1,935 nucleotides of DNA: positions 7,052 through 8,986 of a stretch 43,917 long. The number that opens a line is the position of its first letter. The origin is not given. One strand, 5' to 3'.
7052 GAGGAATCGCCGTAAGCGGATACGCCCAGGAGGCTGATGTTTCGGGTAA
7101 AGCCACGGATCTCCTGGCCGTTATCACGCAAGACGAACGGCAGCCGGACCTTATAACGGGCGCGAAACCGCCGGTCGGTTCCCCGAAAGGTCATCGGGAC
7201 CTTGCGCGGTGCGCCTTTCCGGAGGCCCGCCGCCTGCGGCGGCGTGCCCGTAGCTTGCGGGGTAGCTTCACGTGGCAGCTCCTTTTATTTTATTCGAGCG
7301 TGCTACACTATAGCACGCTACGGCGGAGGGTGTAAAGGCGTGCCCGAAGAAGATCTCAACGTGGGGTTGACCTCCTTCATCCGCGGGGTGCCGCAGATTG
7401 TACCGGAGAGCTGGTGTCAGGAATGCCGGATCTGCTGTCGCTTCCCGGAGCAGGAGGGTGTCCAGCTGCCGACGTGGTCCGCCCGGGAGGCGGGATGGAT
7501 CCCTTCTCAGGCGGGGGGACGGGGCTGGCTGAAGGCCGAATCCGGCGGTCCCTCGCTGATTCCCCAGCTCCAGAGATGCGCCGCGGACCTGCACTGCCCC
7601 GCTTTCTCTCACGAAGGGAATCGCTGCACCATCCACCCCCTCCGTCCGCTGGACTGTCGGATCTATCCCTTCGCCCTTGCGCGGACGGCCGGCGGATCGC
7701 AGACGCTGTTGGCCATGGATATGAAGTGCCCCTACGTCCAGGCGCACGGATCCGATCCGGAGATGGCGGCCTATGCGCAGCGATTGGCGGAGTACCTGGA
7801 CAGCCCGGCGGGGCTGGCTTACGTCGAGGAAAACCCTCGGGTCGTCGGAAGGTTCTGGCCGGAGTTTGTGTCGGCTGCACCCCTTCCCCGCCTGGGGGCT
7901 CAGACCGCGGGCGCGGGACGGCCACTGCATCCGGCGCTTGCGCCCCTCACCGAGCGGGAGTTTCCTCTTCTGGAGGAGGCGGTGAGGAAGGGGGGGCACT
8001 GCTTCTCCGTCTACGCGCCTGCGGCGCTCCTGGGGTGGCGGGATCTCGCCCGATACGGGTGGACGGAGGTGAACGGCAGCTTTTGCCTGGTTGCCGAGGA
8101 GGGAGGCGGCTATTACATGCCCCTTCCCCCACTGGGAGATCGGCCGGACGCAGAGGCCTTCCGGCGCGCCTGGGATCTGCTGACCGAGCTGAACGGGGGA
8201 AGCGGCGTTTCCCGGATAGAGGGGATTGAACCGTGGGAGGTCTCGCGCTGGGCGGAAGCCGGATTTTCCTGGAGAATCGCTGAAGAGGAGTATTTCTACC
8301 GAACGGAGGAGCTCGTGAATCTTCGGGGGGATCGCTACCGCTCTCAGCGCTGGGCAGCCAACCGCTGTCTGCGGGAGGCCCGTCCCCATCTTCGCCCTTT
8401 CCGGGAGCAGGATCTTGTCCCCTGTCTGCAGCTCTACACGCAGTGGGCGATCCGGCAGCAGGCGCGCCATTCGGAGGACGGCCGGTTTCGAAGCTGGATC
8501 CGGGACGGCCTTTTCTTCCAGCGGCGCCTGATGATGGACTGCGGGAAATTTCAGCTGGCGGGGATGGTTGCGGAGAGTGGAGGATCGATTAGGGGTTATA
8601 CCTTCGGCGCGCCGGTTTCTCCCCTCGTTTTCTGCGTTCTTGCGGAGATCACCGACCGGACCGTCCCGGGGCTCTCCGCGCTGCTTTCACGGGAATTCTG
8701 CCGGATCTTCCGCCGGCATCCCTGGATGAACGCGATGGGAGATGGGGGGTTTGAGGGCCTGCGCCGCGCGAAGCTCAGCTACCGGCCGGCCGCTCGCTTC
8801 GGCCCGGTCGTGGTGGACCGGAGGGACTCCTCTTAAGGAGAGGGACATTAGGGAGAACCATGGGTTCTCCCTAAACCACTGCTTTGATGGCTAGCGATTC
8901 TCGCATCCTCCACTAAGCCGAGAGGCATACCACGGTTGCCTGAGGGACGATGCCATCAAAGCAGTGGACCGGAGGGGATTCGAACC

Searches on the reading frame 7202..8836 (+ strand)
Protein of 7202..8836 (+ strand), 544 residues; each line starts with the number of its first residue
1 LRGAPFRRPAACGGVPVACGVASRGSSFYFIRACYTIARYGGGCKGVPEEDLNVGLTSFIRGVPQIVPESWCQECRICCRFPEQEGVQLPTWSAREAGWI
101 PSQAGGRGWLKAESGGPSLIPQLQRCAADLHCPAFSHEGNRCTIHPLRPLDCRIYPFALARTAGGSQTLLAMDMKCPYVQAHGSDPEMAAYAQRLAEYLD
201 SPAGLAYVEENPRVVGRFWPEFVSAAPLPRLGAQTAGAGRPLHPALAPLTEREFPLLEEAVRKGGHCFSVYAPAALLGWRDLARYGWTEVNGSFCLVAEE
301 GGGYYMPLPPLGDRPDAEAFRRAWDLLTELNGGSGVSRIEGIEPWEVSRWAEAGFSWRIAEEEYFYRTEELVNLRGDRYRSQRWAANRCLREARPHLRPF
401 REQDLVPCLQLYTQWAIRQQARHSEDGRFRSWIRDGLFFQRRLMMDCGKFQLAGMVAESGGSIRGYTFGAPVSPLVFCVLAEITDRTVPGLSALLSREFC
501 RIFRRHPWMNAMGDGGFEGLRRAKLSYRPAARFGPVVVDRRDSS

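Call 78: search_protein_families(library=pfam, proteins=[window:7202-8836:+], max_evalue=0.00001)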
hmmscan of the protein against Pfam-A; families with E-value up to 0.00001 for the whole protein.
window:7202-8836:+ (544 aa): 2 families
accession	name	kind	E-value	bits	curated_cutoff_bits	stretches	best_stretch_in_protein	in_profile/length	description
PF09924.15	LPG_synthase_C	-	2.2e-20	73.4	27.5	1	274-530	14-290/298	Phosphatidylglycerol lysyltransferase, C-terminal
PF03692.20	CxxCxxCC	-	4e-07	31.1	23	1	72-176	2-84/85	Putative zinc- or iron-chelating domain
